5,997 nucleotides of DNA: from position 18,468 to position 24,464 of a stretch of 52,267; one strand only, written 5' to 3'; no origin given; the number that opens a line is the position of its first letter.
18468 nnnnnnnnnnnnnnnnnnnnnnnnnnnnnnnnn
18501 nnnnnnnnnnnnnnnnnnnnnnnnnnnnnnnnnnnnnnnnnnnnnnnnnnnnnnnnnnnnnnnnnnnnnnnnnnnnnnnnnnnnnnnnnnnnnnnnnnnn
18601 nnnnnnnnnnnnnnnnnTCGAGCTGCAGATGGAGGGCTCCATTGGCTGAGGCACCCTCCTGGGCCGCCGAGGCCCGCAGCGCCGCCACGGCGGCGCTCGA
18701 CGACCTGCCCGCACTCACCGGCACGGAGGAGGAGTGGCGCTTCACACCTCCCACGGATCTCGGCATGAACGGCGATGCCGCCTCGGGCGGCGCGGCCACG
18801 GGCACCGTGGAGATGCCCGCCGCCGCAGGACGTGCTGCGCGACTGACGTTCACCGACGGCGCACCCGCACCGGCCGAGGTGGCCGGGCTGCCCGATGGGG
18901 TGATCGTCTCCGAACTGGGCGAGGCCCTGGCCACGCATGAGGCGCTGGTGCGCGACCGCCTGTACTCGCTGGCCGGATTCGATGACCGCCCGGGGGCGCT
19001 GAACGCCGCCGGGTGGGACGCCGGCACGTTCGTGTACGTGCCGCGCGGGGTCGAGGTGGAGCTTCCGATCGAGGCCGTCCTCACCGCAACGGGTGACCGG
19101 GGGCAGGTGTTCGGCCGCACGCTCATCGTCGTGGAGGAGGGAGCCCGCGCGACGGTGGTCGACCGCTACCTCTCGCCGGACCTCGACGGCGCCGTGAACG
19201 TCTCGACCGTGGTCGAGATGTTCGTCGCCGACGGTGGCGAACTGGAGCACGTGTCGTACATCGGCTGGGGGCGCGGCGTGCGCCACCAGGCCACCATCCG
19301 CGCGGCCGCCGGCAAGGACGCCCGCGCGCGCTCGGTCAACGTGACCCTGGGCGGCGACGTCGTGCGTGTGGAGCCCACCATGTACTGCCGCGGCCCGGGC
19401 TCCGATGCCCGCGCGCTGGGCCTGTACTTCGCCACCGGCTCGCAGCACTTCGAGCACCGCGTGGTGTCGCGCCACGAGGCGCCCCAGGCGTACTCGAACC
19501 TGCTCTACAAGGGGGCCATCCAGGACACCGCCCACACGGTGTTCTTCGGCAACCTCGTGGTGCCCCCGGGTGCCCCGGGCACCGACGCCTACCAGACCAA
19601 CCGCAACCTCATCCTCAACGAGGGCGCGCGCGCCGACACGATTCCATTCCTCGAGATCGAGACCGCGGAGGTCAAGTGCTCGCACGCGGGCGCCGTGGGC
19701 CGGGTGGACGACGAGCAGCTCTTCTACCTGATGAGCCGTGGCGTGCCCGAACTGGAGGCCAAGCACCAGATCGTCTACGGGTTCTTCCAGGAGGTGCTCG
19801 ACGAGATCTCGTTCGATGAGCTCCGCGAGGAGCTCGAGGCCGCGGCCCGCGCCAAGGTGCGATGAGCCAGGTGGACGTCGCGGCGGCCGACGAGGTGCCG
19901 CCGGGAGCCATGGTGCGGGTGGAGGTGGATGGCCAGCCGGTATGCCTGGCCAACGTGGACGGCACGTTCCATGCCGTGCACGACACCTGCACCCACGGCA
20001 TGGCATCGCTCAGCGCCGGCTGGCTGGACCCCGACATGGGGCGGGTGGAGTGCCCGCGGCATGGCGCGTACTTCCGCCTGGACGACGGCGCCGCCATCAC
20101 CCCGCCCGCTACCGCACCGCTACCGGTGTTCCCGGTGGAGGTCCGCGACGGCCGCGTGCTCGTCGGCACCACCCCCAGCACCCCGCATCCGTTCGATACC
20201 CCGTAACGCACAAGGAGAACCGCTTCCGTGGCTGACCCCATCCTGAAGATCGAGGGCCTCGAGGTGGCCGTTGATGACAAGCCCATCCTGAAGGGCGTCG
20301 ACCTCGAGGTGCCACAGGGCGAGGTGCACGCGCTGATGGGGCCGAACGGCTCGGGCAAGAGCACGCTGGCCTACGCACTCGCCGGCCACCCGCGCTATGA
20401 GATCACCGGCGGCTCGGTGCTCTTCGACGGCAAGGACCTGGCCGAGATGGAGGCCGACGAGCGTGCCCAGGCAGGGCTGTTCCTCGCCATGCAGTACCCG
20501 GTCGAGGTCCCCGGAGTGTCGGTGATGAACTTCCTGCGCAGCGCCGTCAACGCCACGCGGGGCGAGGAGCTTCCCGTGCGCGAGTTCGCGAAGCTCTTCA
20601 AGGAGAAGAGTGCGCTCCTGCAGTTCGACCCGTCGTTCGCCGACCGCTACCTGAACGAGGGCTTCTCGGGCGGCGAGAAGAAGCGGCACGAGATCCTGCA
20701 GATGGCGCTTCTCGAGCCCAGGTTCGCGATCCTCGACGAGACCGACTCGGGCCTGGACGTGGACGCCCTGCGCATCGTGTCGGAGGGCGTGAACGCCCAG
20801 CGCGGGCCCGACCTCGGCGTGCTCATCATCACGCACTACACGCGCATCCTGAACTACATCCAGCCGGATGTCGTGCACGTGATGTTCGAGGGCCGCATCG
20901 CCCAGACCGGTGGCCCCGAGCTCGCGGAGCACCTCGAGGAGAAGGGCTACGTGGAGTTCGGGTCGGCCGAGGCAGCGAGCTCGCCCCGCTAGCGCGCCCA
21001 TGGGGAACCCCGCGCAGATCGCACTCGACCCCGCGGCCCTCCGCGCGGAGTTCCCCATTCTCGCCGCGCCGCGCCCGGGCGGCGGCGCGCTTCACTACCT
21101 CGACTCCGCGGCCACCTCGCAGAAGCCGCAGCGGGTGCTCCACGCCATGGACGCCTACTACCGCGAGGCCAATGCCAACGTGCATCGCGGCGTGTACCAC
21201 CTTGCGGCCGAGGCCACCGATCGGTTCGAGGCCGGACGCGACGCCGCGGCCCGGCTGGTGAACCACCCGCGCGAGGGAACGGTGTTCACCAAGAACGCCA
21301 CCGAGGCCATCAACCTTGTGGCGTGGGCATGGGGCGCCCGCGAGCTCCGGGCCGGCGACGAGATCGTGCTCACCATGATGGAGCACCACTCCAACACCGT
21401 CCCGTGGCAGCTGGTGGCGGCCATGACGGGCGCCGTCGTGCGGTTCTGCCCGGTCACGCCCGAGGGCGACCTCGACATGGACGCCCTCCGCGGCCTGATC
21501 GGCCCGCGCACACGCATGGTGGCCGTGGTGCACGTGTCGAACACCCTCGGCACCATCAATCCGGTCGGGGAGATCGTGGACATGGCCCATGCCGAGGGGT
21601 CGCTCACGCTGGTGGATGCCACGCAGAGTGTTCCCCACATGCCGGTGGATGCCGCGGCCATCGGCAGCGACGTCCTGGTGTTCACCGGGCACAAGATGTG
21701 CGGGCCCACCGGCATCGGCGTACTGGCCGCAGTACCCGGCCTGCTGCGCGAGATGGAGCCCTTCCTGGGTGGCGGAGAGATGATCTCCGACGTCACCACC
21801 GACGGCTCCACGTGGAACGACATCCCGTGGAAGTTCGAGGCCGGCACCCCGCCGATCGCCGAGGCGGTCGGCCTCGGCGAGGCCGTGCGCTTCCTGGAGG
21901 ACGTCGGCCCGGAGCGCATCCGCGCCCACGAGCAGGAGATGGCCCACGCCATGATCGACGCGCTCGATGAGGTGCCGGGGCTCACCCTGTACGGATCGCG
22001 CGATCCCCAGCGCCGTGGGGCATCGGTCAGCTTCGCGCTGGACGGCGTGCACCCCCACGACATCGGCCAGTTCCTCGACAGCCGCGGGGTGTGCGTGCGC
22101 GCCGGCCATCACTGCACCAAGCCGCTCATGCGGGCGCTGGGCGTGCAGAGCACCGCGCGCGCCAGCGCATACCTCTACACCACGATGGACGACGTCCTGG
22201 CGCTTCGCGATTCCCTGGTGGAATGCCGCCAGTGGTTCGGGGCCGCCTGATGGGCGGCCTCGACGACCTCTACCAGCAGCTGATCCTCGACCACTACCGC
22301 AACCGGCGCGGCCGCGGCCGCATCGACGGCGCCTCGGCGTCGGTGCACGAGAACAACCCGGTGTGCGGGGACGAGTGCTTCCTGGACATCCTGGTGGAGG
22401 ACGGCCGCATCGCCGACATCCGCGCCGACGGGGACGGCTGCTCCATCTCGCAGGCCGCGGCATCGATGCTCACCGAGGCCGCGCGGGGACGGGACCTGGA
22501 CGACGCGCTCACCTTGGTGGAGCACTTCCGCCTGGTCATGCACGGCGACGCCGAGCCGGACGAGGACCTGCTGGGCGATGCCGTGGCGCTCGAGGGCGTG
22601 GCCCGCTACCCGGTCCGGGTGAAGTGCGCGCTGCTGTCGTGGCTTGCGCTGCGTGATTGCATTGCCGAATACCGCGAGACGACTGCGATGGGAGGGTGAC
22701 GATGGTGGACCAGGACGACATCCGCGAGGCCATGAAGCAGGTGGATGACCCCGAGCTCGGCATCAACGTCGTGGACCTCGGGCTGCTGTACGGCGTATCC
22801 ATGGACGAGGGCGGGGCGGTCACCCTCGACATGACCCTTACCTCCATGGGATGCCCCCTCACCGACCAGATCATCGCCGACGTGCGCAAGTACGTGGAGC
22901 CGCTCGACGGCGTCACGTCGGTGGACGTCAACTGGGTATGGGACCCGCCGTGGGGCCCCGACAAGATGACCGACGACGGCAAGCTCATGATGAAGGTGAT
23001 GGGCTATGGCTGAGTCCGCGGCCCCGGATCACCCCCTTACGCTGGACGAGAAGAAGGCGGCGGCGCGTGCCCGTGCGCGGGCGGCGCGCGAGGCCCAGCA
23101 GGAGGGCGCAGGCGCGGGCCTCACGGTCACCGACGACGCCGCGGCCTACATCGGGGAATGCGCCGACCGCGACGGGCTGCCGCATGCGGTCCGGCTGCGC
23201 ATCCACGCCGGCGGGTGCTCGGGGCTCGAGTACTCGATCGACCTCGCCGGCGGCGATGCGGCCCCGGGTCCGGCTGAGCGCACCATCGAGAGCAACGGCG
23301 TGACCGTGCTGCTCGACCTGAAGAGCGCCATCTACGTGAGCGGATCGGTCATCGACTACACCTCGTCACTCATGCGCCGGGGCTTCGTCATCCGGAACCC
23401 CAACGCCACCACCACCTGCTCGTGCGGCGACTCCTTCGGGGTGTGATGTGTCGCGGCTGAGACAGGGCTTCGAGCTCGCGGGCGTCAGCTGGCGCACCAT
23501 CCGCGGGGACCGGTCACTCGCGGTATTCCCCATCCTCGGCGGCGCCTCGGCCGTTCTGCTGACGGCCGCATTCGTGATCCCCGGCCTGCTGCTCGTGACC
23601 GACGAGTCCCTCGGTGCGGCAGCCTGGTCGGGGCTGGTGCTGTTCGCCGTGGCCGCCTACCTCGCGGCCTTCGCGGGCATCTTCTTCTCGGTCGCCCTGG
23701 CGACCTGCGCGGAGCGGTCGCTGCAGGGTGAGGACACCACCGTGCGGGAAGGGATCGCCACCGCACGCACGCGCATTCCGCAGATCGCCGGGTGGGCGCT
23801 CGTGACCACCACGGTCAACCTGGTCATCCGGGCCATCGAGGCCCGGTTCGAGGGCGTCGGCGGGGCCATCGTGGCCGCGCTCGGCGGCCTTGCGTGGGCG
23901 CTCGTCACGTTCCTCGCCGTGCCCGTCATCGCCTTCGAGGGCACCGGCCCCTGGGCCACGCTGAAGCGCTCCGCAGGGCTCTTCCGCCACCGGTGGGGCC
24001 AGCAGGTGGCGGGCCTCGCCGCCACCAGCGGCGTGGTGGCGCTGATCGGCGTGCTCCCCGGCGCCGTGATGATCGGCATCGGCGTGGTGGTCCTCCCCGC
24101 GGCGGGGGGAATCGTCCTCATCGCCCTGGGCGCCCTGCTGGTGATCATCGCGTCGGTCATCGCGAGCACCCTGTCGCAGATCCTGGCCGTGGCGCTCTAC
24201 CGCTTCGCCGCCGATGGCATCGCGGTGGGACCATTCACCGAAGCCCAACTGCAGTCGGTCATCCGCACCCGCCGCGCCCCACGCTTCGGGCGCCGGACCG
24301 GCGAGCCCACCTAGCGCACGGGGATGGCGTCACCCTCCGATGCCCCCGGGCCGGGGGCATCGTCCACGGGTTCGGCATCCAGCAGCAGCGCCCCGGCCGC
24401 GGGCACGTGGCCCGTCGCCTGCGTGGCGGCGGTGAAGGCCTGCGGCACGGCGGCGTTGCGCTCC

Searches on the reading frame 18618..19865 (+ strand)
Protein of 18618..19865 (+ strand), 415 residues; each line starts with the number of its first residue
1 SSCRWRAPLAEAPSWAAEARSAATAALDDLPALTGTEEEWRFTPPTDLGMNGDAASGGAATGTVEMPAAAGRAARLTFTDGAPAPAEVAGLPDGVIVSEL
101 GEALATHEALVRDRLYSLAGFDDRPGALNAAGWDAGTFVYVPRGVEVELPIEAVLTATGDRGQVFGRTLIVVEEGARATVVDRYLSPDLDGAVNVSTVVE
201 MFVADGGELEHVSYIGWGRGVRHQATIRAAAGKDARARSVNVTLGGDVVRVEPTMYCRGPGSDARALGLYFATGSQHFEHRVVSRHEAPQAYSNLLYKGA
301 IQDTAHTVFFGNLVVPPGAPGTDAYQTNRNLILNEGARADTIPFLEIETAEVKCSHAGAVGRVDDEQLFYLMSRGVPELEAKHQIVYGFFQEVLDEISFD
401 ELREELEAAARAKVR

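Call 69: search_protein_families(library=pfam, proteins=[window:18618-19865:+], max_evalue=0.00001)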
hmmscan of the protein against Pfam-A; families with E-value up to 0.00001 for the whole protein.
window:18618-19865:+ (415 aa): 2 families
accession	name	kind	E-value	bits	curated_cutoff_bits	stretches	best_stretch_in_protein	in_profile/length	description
PF01458.23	SUFBD_core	-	3.9e-74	249.4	27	1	159-389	5-232/232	SUF system FeS cluster assembly, SufBD core domain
PF19295.5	SufBD_N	-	2.5e-06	27.7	23.5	1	88-151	106-170/172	SufBD protein N-terminal region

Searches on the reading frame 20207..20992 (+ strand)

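Call 69: search_protein_families(library=pfam, proteins=[window:20207-20992:+], max_evalue=0.00001)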
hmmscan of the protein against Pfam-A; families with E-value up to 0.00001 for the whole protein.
window:20207-20992:+ (261 aa): 2 families
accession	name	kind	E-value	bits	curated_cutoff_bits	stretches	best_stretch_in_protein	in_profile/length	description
PF00005.33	ABC_tran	-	1.2e-21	78.2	25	1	28-179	1-135/137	ABC transporter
PF02463.25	SMC_N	-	5.8e-07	29.6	40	0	38-58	24-44/220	RecF/RecN/SMC N terminal domain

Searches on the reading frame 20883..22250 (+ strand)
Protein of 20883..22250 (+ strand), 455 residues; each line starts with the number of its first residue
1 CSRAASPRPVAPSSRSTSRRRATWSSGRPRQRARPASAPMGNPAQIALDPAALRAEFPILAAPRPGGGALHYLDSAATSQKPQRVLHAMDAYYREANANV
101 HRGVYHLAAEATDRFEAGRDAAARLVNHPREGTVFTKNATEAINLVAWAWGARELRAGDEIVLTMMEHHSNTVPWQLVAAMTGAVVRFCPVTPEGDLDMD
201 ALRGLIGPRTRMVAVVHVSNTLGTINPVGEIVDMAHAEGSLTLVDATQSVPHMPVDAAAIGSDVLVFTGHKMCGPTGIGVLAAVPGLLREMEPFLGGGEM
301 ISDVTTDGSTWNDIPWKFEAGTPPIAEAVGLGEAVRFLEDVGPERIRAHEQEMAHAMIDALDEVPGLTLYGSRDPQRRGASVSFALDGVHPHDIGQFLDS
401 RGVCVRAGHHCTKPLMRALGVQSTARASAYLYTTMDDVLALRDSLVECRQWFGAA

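Call 70: search_protein_families(library=pfam, proteins=[window:20883-22250:+], max_evalue=0.00001)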
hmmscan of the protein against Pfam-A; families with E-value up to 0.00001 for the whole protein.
window:20883-22250:+ (455 aa): 2 families
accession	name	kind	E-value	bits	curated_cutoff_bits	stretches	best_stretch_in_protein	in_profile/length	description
PF00266.25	Aminotran_5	-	3.6e-137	457.7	21.5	1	71-441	1-371/371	Aminotransferase class-V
PF01041.23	DegT_DnrJ_EryC1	-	8.7e-06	25.6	19.8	0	133-250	42-150/360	DegT/DnrJ/EryC1/StrS aminotransferase family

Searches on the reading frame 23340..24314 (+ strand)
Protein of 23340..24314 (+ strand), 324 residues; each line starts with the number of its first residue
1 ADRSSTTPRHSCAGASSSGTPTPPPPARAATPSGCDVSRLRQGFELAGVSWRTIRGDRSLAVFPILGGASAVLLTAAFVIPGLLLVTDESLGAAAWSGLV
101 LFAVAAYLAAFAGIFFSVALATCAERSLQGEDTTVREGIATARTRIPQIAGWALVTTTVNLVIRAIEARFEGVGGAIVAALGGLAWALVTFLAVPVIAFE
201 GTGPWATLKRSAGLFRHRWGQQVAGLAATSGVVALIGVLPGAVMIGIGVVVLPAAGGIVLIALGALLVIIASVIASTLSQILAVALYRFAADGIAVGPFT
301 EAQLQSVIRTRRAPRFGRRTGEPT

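Call 70: search_protein_families(library=pfam, proteins=[window:23340-24314:+], max_evalue=0.00001)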
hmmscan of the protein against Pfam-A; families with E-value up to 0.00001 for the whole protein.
window:23340-24314:+ (324 aa): 1 family
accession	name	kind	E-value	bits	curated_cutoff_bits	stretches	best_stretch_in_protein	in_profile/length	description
PF19656.5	DUF6159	-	3.2e-29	102.7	27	1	105-294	9-201/204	Family of unknown function (DUF6159)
